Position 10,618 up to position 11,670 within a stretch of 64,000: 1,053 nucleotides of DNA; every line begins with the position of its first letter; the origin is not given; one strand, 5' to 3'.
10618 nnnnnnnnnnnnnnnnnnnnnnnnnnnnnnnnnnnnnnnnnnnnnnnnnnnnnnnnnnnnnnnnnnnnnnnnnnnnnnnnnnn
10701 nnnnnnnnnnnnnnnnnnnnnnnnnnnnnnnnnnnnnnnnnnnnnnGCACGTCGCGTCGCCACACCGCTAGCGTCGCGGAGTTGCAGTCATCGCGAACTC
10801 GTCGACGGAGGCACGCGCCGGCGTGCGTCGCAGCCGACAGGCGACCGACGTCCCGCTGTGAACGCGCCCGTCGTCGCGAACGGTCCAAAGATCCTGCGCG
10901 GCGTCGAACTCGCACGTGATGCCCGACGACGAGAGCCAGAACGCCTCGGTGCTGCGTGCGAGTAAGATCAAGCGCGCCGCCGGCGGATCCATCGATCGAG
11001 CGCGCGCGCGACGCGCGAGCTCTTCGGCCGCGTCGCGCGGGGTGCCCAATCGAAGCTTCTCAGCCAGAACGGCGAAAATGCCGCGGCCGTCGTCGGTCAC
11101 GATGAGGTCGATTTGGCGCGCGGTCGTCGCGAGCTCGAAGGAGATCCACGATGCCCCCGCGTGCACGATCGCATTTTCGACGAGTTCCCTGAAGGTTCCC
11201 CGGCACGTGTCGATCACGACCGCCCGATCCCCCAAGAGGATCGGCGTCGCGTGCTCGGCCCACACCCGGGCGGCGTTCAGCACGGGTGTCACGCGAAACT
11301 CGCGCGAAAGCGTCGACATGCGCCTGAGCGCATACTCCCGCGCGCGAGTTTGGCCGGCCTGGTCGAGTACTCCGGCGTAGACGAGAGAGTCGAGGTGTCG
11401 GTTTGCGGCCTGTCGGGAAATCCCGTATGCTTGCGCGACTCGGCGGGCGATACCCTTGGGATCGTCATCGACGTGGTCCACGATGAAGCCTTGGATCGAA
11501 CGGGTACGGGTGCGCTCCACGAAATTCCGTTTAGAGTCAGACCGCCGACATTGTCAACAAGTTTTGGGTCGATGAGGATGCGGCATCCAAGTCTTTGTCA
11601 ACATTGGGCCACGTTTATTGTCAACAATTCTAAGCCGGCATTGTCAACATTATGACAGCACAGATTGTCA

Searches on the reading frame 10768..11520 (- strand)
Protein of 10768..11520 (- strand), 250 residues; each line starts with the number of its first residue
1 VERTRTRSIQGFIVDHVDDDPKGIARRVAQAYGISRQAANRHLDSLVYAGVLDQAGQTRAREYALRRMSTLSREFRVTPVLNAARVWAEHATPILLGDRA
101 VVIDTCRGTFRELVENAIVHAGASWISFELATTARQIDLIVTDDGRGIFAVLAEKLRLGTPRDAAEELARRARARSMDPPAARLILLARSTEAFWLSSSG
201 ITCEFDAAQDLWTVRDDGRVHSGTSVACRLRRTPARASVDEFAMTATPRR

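Call 6: search_protein_families(library=pfam, proteins=[window:10768-11520:-])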
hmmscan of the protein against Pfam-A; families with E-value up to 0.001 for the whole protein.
window:10768-11520:- (250 aa): 1 family
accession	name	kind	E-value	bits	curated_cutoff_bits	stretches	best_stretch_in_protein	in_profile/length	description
PF02518.31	HATPase_c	-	0.00036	21.4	26.4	1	109-149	9-50/111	Histidine kinase-, DNA gyrase B-, and HSP90-like ATPase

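Call 18: find_homologous_proteins(query=window:10768-11520:-, max_evalue=0.001)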
Query window:10768-11520:- (250 aa): 122 proteins with E <= 0.001 among 5952 candidates; the best 120 are listed.
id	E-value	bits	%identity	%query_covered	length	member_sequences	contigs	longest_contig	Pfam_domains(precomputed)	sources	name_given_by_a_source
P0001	2.0e-155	533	100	100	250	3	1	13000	-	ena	-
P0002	2.3e-141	487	91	100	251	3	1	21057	-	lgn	-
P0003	8.4e-119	413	79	100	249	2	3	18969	-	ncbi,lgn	-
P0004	7.2e-118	410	79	94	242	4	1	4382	-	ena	-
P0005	2.1e-111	389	73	100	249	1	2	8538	-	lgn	-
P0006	1.2e-110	387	77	95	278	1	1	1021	-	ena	-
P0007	2.6e-108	379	75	94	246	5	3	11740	-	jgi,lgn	jgi:hypothetical protein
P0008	8.0e-108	377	75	94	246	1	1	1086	-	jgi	jgi:hypothetical protein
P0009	2.0e-107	376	73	96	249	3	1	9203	-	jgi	-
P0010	8.8e-107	374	72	94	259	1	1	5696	PF02518.32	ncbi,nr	ncbi:MAG TPA: hypothetical protein VEC56_03660 [Candidatus Krumholzibacteria bacterium]|nr:hypotheti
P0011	1.3e-106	374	73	94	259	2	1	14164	-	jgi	jgi:hypothetical protein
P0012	2.8e-106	372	73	99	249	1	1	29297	-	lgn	-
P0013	2.6e-105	369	73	96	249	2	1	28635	-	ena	-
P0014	4.2e-105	369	73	95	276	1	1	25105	-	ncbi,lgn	-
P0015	4.6e-105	368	71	100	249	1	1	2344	-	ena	-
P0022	4.9e-94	332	67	94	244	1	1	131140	-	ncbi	-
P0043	4.7e-76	274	56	100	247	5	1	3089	PF12840.14,PF22168.3,PF12802.14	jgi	jgi:DNA-binding transcriptional ArsR family regulator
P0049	1.2e-73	266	55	95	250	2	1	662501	-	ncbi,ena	-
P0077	3.6e-69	251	53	94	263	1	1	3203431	-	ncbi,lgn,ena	-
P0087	4.7e-68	247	54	93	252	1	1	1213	PF13412.13,PF22168.3,PF24033.2,PF13581.13,PF02518.32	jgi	jgi:DNA-binding transcriptional ArsR family regulator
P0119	1.4e-35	141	40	93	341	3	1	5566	PF14213.12,PF13581.13,PF02518.32,PF12802.14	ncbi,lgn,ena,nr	ncbi:MAG: DUF4325 domain-containing protein [Candidatus Krumholzibacteria bacterium]|nr:DUF4325 doma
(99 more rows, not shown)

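Call 19: find_encoding_contigs(protein=P0022, flank=4000, max_places=2)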
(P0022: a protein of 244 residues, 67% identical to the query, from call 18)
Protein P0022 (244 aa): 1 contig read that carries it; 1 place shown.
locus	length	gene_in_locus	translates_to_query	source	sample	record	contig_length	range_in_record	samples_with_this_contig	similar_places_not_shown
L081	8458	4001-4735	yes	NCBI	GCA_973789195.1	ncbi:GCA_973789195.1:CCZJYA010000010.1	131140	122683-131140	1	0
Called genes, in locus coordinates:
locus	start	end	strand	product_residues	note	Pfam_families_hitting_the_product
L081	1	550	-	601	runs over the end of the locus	PF20695:UbiD_N, PF01977:UbiD, PF20696:UbiD_C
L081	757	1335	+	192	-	PF13505:OMP_b-brl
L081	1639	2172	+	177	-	PF13505:OMP_b-brl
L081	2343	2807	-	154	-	PF02441:Flavoprotein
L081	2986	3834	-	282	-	PF01040:UbiA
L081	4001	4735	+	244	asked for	-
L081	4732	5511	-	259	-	PF01978:TrmB, PF11495:TrmB_EBD_N (weak)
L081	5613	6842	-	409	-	PF06764:DUF1223, PF01641:SelR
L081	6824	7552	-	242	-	PF03575:Peptidase_S51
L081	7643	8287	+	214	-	PF25231:DUF7847 (weak), PF06790:UPF0259 (weak), PF06161:DUF975 (weak)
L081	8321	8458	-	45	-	?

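Call 20: find_encoding_contigs(protein=P0049, flank=4000, max_places=2)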
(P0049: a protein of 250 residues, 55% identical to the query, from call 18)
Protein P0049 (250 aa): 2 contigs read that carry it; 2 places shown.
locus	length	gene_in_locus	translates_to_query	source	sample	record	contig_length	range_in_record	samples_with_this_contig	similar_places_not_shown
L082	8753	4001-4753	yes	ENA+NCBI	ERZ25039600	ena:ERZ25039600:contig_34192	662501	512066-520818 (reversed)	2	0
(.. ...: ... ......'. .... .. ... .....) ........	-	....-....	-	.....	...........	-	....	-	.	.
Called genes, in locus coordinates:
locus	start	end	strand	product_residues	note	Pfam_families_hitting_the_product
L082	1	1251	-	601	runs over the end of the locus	PF20695:UbiD_N, PF01977:UbiD, PF20696:UbiD_C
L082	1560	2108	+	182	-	PF13505:OMP_b-brl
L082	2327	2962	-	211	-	PF02441:Flavoprotein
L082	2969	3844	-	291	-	PF01040:UbiA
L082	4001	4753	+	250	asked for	-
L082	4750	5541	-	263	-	PF01978:TrmB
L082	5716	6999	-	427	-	PF06764:DUF1223, PF01641:SelR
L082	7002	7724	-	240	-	PF03575:Peptidase_S51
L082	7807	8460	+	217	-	PF25231:DUF7847 (weak), PF06161:DUF975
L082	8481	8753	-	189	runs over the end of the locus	PF04463:2-thiour_desulf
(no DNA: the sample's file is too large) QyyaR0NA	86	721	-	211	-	PF02441:Flavoprotein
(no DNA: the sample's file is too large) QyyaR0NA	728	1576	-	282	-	PF01040:UbiA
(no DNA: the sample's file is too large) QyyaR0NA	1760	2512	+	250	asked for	-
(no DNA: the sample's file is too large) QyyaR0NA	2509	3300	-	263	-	PF01978:TrmB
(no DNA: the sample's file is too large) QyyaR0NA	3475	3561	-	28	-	?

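Call 21: find_encoding_contigs(protein=P0077, flank=4000, max_places=2)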
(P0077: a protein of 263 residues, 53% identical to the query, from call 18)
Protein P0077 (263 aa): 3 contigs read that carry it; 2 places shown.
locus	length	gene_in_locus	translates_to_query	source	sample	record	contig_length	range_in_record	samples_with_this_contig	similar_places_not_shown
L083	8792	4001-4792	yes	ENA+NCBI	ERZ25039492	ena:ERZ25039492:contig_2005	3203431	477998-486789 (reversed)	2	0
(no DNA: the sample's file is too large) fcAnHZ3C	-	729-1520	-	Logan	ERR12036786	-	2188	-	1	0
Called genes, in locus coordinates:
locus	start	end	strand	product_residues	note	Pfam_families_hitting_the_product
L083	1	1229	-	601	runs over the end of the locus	PF20695:UbiD_N, PF01977:UbiD, PF20696:UbiD_C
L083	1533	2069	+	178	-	-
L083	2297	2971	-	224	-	PF02441:Flavoprotein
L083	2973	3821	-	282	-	PF01040:UbiA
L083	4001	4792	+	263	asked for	-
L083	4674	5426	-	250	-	PF01978:TrmB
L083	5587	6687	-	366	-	-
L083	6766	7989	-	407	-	PF06764:DUF1223, PF01641:SelR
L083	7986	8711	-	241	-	PF03575:Peptidase_S51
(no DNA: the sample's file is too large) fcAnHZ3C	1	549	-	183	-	?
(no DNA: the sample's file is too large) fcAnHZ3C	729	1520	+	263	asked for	-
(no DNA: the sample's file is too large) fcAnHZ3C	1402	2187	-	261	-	?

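Call 22: find_encoding_contigs(protein=P0119, flank=4000, max_places=3)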
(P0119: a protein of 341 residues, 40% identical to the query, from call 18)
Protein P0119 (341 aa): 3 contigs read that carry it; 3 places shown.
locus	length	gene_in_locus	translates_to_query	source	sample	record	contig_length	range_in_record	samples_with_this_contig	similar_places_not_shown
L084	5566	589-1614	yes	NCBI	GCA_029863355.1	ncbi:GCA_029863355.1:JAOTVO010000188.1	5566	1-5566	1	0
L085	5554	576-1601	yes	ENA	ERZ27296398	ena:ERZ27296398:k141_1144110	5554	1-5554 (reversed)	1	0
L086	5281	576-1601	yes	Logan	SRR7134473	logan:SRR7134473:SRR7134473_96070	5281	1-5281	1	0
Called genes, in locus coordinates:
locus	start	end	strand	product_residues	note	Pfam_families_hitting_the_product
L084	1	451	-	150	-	PF01040:UbiA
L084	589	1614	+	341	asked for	PF12802:MarR_2 (faint), PF13581:HATPase_c_2 (weak), PF02518:HATPase_c (faint), PF14213:DUF4325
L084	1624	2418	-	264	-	PF01978:TrmB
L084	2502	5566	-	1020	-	PF00069:Pkinase, PF07714:PK_Tyr_Ser-Thr, PF14531:Kinase-like (weak), PF14559:TPR_19 (weak), PF13371:TPR_9, PF13414:TPR_11 (weak), PF25068:ARM_TT21_4th (weak), PF14559:TPR_19 (weak), +16 more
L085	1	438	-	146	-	?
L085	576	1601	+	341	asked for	PF12802:MarR_2 (faint), PF13581:HATPase_c_2 (weak), PF02518:HATPase_c (faint), PF14213:DUF4325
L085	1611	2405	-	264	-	PF01978:TrmB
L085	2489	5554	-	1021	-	?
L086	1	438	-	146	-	?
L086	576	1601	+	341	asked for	PF12802:MarR_2 (faint), PF13581:HATPase_c_2 (weak), PF02518:HATPase_c (faint), PF14213:DUF4325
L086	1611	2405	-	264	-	PF01978:TrmB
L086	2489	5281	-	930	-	?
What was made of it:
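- A TrmB-like gene is a conserved convergent neighbour in every Krumholzibacteria-clade locus (calls 19-22).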

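Call 35: search_protein_families(library=pfam, proteins=[P0043, P0087, P0119], max_evalue=0.01)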
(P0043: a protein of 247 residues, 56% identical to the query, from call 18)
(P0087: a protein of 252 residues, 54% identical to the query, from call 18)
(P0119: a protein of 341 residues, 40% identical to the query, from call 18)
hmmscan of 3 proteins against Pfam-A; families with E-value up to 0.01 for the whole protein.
P0043 (247 aa): 13 families
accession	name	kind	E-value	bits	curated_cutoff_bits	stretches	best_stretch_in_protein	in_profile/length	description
PF12840.13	HTH_20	-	6.8e-06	26.4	27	1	24-54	20-50/51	Helix-turn-helix domain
PF22168.2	DIP2311-like_C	-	9.4e-06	26.3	27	1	32-66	29-63/63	Transcriptional regulator DIP2311-like, C-terminal domain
PF12802.13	MarR_2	-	1.2e-05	25.8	27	1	13-55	10-53/61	MarR family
PF13412.12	HTH_24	-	0.00021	21.2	21.9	1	26-53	21-48/48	Winged helix-turn-helix DNA-binding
PF02518.31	HATPase_c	-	0.00049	21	26.4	1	107-149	7-50/111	Histidine kinase-, DNA gyrase B-, and HSP90-like ATPase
PF13581.12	HATPase_c_2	-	0.00053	20.4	27.4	1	107-152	33-82/127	Histidine kinase-like ATPase domain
PF13545.12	HTH_Crp_2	-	0.0008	19.8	27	0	27-69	27-65/70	Crp-like helix-turn-helix domain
PF21248.3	SoFic-like_C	-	0.0011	19.6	27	1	27-63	35-71/76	Protein adenylyltransferase SoFic-like, C-terminal domain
PF24033.1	DUF7342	-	0.0013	19.2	31.6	1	21-75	17-70/150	Family of unknown function (DUF7342)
PF25213.1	HVO_A0261_N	-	0.002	18.4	35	1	13-64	16-62/86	HVO_A0261 N-terminal domain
PF08100.18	Dimerisation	-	0.0033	17.6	25.6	1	17-69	34-87/93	O-methyltransferase dimerisation domain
PF09339.16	HTH_IclR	-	0.0061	16.7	22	0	13-55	8-51/52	IclR helix-turn-helix domain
PF01978.25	TrmB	-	0.0095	16.2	25.6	0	23-58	23-58/68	Sugar-specific transcriptional regulator TrmB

P0087 (252 aa): 13 families
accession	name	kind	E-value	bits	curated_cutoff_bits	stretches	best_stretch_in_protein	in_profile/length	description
PF13412.12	HTH_24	-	1.1e-06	28.6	21.9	1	13-53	8-48/48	Winged helix-turn-helix DNA-binding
PF22168.2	DIP2311-like_C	-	2.6e-06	28.1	27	1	32-66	29-63/63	Transcriptional regulator DIP2311-like, C-terminal domain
PF13581.12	HATPase_c_2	-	5e-06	27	27.4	1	109-152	35-82/127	Histidine kinase-like ATPase domain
PF02518.31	HATPase_c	-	8.1e-06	26.7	26.4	1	108-184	8-75/111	Histidine kinase-, DNA gyrase B-, and HSP90-like ATPase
PF24033.1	DUF7342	-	9.8e-06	26.1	31.6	1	18-76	14-71/150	Family of unknown function (DUF7342)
PF09339.16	HTH_IclR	-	2e-05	24.7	22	1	13-55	8-51/52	IclR helix-turn-helix domain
PF12840.13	HTH_20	-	4.1e-05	23.9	27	1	27-54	23-50/51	Helix-turn-helix domain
PF12802.13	MarR_2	-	0.00014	22.4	27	1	13-55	10-53/61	MarR family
PF25213.1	HVO_A0261_N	-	0.00066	19.9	35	1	10-57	13-59/86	HVO_A0261 N-terminal domain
PF01022.26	HTH_5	-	0.0011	19.2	22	1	7-53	1-46/47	Bacterial regulatory protein, arsR family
PF01978.25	TrmB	-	0.0016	18.6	25.6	1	20-63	20-62/68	Sugar-specific transcriptional regulator TrmB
PF13545.12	HTH_Crp_2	-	0.0083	16.5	27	0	27-57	27-57/70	Crp-like helix-turn-helix domain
PF21248.3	SoFic-like_C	-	0.0095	16.6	27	0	25-61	33-69/76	Protein adenylyltransferase SoFic-like, C-terminal domain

P0119 (341 aa): 5 families
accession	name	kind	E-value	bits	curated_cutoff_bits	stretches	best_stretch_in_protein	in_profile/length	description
PF14213.11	DUF4325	-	5.6e-10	39.2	23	1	277-328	1-60/64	STAS-like domain of unknown function (DUF4325)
PF12802.13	MarR_2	-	2.4e-06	28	27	1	11-55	8-53/61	MarR family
PF13581.12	HATPase_c_2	-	3e-06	27.7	27.4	1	87-201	11-118/127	Histidine kinase-like ATPase domain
PF02518.31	HATPase_c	-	2.9e-05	24.9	26.4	1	109-230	9-106/111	Histidine kinase-, DNA gyrase B-, and HSP90-like ATPase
PF12840.13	HTH_20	-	0.0061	16.9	27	0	21-53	21-49/51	Helix-turn-helix domain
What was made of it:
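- On SpoIIAB/RsbW-type GHKL anti-sigma kinase: Long forms have a fused STAS-like DUF4325 domain (call 35).
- Closest known: SpoIIAB/RsbW anti-sigma factor kinases with STAS-domain antagonists. Same: Long forms hit HATPase_c_2 and carry a STAS-like DUF4325 domain (call 35).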

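Call 38: search_protein_families(library=padloc, proteins=[window:10768-11520:-, P0119], max_evalue=0.01)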
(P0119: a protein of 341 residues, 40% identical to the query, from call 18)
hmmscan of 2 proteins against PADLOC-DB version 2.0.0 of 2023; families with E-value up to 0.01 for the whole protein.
window:10768-11520:- (250 aa): 3 families
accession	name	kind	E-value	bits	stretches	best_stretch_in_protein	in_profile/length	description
PDLC01866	CARF3--CARF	-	0.00097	17.2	1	13-71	144-202/207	-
PDLC01857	CARF3--CARF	-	0.0012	16.5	1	25-69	146-189/201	-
PDLC03963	SoFic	-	0.0012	16.3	1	14-68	299-354/361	-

P0119 (341 aa): 6 families
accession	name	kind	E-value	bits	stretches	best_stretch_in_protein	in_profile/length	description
PDLC05028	PDC-S48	-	0.00051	16.7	1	25-146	267-385/512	-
PDLC01720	Csa3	-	0.001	17.6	1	9-94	26-109/118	Csa3_1_CAS-I-II-III-IV-V-VI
PDLC01857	CARF3--CARF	-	0.002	15.8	1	8-68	131-188/201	-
PDLC01866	CARF3--CARF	-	0.0034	15.4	1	8-71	139-202/207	-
PDLC01438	Csa3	-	0.0059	14.7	1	7-73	147-208/305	"CAS-I,CAS-II,CAS-III,CAS-IV,CAS-V,CAS-VI; associated_signaling"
PDLC03963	SoFic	-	0.0072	13.7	0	14-67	299-353/361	-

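Call 39: search_protein_families(library=ncbifam, proteins=[window:10768-11520:-, P0119], max_evalue=0.001)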
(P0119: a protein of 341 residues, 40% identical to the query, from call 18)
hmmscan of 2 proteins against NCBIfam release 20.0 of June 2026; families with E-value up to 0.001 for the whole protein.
window:10768-11520:- (250 aa): 1 family
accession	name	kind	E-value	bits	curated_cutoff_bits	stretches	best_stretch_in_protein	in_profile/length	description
NF047786.1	his_kin_MadS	equivalog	7.1e-05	22.1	500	1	19-164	260-396/434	MadS family sensor histidine kinase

P0119 (341 aa): 4 families
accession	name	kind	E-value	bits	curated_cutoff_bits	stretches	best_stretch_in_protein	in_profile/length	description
NF047786.1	his_kin_MadS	equivalog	3.5e-05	23.1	500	1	22-159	263-391/434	MadS family sensor histidine kinase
NF033792.0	ActS_PrrB_HisK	equivalog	8.9e-05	21.5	350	1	107-154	313-359/423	ActS/PrrB/RegB family redox-sensitive histidine kinase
NF033788.1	HTH_metalloreg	subfamily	0.00085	19.1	55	0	28-67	31-70/77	metalloregulator ArsR/SmtB family transcription factor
NF008649.0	PRK11644.1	equivalog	0.00087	18.1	408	0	112-149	419-456/499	signal transduction histidine-protein kinase/phosphatase UhpB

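Call 61: predict_structure(alignment_id=A2)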
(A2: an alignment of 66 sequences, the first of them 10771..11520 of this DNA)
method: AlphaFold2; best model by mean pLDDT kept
length: 250 residues; sequences in the alignment: 66
mean_pLDDT: 90.7   pTM: 0.82
mean pLDDT of the five models: 90.7, 89.6, 88.7, 88.2, 87.6
residues with pLDDT >= 90: 206; 70-90: 26; 50-70: 4; < 50: 14
segments of 3 or more residues with pLDDT < 50: 237-250
pLDDT, mean of each block of 10 residues (from residue 1): 88 94 96 96 97 89 95 96 96 94 93 91 95 96 95 96 97 90 91 96 96 91 93 62 43
secondary structure, 60 per line:
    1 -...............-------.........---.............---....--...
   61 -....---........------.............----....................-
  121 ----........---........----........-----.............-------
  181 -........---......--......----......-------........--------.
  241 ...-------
elements in order: H2-16 H24-32 H36-48 E52-55 E62-65 E69-76 H83-95 H100-119 E125-132 E136-143 H148-155 H161-173 H182-189 E193-198 E201-206 E211-216 E224-231 H240-243
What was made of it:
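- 10768..11520 (-): Regulator gene, 250 aa: an N-terminal ArsR-like winged HTH plus a SpoIIAB/RsbW-like GHKL domain. This is the short form, lacking the STAS-like DUF4325 domain. AF2 model with pLDDT 90.7 (call 61).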

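Call 64: fold_search(model_id=the predicted structure, library=pdb)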
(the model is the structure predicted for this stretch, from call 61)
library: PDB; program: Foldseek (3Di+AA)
matches with E <= 10: 1150; with E <= 0.001: 3
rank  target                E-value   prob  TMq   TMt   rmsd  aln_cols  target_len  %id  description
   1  1til_E                6.1e-04  1.00  0.39  0.65   6.0       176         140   14  Crystal Structures of the ADP and ATP bound forms of the Bacillus Anti-sigma factor SpoIIAB in complex with the Anti-a (released 2004-06-15)
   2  1l0o_A                7.7e-04  1.00  0.33  0.55   7.1       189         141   16  Crystal Structure of the Bacillus stearothermophilus Anti-Sigma Factor SpoIIAB with the Sporulation Sigma Factor Sigma (released 2002-04-03)
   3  1th8_A                8.2e-04  1.00  0.38  0.66   4.6       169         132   15  Crystal Structures of the ADP and ATP bound forms of the Bacillus Anti-sigma factor SpoIIAB in complex with the Anti-a (released 2004-06-15)
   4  1mx0_C                1.8e-03  0.99  0.31  0.18  12.6       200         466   16  Structure of topoisomerase subunit (released 2003-01-07)
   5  1mx0_B                1.9e-03  0.98  0.29  0.17  12.8       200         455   16  Structure of topoisomerase subunit (released 2003-01-07)
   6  4zki_A                2.1e-03  0.84  0.25  0.26  18.9       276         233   13  The crystal structure of Histidine Kinase YycG with ADP (released 2016-05-04)
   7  5y6i_A                2.1e-03  0.84  0.25  0.25  15.7       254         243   17  Crystal structure of Pseudomonas aeruginosa HmgR (released 2018-08-15)
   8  1tid_C                2.2e-03  1.00  0.34  0.61   7.0       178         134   15  Crystal Structures of the ADP and ATP bound forms of the Bacillus Anti-sigma factor SpoIIAB in complex with the Anti-a (released 2004-06-15)
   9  4gee                  4.5e-03  1.00  0.30  0.38   6.3       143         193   16  Pyrrolopyrimidine inhibitors of DNA gyrase B and topoisomerase IV, part I: structure guided discovery and optimization o (released 2013-02-13)
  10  9qih_B                5.0e-03  0.99  0.38  0.33  12.4       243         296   13  Structure of response regulator LvrC from Leptospira (released 2026-03-25)
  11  9qih_A                5.0e-03  0.99  0.37  0.32  12.6       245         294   13  Structure of response regulator LvrC from Leptospira (released 2026-03-25)
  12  5iul_E                5.0e-03  0.97  0.27  0.33  17.0       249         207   10  Crystal structure of the DesK-DesR complex in the phosphotransfer state with high Mg2+ (150 mM) and BeF3 (released 2016-12-21)
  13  5iuk_A                5.0e-03  0.96  0.28  0.33  16.8       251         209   10  Crystal structure of the DesK-DesR complex in the phosphotransfer state with high Mg2+ (150 mM) (released 2016-12-21)
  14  7ssj_D                6.0e-03  0.93  0.27  0.30  15.7       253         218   11  Crystal structure of the DesK-DesR complex in the phosphatase state (released 2022-11-16)
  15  7ssj_A                6.0e-03  0.93  0.27  0.31  15.7       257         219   10  Crystal structure of the DesK-DesR complex in the phosphatase state (released 2022-11-16)
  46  6m37_A                1.5e-02  1.00  0.33  0.68   6.4       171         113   13  The crystal structure of B. subtilis RsbV/RsbW complex in the hexagonal crystal form (released 2020-07-15)
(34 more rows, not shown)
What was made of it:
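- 10768..11520 (-): Best Foldseek matches are SpoIIAB (1til, 1l0o, 1th8) and RsbW (6m37) (call 64).
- On Plasmid iterons: The adjacent protein is HTH + GHKL (calls 35, 64).
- On SpoIIAB/RsbW-type GHKL anti-sigma kinase: The model has pLDDT 90.7 (calls 61, 64).
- Closest known: SpoIIAB/RsbW anti-sigma factor kinases with STAS-domain antagonists. Same: The C-terminal domain of the model superimposes best on SpoIIAB and RsbW (call 64).
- Checked: It is confirmed by homologues (calls 18, 35) and by a confident structure model whose best solved matches are SpoIIAB and RsbW (calls 61, 64).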

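Call 69: search_protein_representatives(alignment_id=A2)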
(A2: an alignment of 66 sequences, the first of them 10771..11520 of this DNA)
Query: 66 sequences, 251 profile positions. Proteins with E-value up to 0.001 (for the whole library): 3723; up to 1e-10: 1499; up to 1e-30: 561. The best 150 are listed.
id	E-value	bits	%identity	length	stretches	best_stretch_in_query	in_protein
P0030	1.5e-95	335.6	-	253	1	1-242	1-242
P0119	5.3e-86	304.3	-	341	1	1-246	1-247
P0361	8.5e-80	283.9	-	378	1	1-243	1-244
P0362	2.6e-76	272.5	-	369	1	1-241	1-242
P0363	3.5e-75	268.8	-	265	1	3-244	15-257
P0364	1.1e-74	267.2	-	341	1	4-244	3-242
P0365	1.3e-73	263.7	-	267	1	2-245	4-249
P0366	5.1e-72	258.5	-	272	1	2-233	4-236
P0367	8.1e-72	257.8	-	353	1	1-238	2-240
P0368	5.9e-71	255.0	-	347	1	1-247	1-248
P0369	9.6e-70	251.0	-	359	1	3-245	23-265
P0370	7.8e-68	244.8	-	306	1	4-247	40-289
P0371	1.3e-67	244.0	-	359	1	6-245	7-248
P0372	7.0e-67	241.6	-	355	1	2-245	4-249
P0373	1.0e-66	241.1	-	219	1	2-218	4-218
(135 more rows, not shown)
